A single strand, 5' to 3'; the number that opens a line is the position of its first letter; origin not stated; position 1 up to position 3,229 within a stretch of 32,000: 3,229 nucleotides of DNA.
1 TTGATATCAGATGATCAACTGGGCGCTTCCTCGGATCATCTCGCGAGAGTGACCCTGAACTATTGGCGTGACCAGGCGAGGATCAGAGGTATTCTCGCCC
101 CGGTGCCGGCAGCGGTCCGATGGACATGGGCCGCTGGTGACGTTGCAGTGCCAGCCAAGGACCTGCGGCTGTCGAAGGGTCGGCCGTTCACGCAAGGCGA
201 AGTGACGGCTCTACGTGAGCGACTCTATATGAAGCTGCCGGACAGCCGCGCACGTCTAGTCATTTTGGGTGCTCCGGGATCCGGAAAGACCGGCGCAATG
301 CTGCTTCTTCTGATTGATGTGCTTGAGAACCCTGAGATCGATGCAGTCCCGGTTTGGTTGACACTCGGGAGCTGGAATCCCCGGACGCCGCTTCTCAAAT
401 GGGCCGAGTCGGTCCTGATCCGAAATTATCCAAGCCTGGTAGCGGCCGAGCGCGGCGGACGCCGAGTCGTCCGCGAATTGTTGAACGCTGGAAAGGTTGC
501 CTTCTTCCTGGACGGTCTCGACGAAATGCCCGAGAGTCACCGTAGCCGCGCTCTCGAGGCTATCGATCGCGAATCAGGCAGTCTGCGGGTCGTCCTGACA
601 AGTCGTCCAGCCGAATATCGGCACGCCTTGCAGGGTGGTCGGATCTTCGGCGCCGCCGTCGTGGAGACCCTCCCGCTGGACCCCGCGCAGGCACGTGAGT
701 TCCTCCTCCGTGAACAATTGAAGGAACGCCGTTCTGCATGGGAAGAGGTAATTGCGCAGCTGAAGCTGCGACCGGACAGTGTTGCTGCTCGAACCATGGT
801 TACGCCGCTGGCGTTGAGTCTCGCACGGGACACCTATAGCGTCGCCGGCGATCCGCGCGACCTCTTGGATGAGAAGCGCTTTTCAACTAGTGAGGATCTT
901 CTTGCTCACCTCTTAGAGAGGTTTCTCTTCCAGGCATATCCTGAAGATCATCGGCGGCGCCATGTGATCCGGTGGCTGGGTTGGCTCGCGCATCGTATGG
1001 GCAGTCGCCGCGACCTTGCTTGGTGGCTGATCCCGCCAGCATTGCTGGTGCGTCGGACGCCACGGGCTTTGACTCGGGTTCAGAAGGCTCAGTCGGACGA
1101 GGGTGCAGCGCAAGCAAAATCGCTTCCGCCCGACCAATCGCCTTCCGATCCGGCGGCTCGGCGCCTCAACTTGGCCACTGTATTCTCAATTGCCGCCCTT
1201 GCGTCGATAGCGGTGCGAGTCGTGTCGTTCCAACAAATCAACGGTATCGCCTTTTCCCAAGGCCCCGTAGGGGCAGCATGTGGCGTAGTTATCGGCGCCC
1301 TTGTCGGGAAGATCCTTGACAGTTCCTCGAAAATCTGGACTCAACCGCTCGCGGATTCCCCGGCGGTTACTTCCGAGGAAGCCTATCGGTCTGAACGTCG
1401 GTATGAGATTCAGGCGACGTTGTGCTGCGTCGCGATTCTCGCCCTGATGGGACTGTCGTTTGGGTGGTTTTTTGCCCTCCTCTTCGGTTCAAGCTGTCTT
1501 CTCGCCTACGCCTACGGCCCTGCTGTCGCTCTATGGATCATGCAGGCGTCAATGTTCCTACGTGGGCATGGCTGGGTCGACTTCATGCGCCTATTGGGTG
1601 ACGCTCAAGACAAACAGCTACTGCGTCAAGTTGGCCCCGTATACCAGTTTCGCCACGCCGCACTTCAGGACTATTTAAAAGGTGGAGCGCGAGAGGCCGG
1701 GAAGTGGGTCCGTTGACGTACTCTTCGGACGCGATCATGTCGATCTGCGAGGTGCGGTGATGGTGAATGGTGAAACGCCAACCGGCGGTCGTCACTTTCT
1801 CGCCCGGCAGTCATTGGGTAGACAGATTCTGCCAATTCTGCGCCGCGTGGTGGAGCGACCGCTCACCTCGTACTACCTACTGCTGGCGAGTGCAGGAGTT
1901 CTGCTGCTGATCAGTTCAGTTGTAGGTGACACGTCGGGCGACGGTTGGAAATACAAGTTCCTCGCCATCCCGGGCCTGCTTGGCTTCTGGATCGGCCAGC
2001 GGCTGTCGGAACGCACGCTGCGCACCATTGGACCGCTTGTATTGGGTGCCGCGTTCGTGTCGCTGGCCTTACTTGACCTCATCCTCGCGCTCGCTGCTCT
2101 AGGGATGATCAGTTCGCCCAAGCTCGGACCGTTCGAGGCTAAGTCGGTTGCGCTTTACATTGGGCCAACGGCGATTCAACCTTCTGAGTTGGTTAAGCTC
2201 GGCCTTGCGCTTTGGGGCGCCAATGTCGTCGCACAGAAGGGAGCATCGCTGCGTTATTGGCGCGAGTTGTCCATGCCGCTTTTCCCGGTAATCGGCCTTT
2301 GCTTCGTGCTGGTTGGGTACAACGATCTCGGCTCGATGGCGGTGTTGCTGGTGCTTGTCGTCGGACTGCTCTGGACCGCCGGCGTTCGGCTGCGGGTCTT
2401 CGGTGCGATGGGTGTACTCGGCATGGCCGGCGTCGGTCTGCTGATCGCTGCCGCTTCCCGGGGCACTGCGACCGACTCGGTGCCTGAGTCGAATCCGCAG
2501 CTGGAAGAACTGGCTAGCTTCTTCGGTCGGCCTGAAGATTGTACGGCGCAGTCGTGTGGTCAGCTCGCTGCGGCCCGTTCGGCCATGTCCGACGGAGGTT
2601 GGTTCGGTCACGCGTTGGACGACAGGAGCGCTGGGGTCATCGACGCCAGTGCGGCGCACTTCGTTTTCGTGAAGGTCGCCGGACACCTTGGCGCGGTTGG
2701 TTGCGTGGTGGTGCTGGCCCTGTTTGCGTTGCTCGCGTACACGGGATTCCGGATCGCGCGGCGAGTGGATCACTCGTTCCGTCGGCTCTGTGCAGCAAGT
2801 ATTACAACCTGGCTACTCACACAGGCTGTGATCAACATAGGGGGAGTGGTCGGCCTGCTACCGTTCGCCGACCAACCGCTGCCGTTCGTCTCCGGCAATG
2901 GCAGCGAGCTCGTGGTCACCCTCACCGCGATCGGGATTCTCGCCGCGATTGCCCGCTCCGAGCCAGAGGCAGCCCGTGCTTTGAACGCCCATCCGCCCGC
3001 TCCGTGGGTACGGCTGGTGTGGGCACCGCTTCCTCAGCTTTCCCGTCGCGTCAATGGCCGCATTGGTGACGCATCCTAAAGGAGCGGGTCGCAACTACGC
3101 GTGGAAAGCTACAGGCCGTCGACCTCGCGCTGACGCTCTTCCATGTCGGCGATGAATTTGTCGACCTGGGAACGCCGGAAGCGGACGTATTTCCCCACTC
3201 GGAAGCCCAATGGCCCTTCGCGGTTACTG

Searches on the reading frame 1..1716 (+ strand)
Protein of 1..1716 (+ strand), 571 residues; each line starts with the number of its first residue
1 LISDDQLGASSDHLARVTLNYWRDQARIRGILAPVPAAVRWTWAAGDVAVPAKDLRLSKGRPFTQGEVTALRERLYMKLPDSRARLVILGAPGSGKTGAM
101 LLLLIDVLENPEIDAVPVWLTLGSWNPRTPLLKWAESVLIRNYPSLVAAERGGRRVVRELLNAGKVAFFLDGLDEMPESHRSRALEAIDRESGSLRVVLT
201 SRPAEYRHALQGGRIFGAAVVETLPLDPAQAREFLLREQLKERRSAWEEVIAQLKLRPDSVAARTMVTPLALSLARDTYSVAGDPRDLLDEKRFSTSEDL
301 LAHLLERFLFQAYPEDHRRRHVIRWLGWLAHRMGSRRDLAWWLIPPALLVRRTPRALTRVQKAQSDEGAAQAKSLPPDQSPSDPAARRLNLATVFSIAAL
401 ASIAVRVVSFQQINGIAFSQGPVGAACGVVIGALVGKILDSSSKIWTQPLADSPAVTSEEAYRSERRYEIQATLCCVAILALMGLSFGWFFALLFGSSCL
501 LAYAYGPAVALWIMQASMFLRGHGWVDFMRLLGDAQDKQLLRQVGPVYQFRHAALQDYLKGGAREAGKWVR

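Call 8: search_protein_families(library=pfam, proteins=[window:1-1716:+], max_evalue=0.01)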
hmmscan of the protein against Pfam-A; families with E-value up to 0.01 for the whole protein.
window:1-1716:+ (571 aa): 3 families
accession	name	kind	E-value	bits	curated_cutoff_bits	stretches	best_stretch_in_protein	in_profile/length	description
PF05729.18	NACHT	-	7e-05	23.2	26.7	1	86-237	3-162/167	NACHT domain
PF24883.2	NPHP3_N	-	0.0012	19.5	24.8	0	162-202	122-164/164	Nephrocystin 3, N-terminal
PF20720.3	nSTAND3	-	0.0067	16.6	27.2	0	83-110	17-44/155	Novel STAND NTPase 3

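Call 51: search_protein_families(library=ncbifam, proteins=[window:1-1716:+], max_evalue=0.01)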
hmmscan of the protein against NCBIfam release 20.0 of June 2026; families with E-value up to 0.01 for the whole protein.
window:1-1716:+ (571 aa): 1 family
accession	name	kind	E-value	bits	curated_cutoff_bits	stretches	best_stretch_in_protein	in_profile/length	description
NF058535.1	antiphage_EruA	equivalog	0.00022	19.5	1000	0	159-243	64-155/1318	NACHT domain-containing antiphage protein EruA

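Call 73: search_protein_families(library=padloc, proteins=[window:1-1716:+], max_evalue=0.001)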
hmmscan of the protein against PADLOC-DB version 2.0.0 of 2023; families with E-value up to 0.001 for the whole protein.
window:1-1716:+ (571 aa): 0 families

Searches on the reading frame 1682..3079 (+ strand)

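Call 8: search_protein_families(library=pfam, proteins=[window:1682-3079:+], max_evalue=0.01)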
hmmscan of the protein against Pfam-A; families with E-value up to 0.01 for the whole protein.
window:1682-3079:+ (465 aa): 1 family
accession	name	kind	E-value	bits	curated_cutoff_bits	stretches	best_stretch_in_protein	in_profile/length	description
PF01098.24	FTSW_RODA_SPOVE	-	1.4e-48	166.1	26.4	1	67-427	10-354/356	Cell cycle protein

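Call 73: search_protein_families(library=padloc, proteins=[window:1682-3079:+], max_evalue=0.001)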
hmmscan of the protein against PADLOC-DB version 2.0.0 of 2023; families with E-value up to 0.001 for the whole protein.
window:1682-3079:+ (465 aa): 0 families
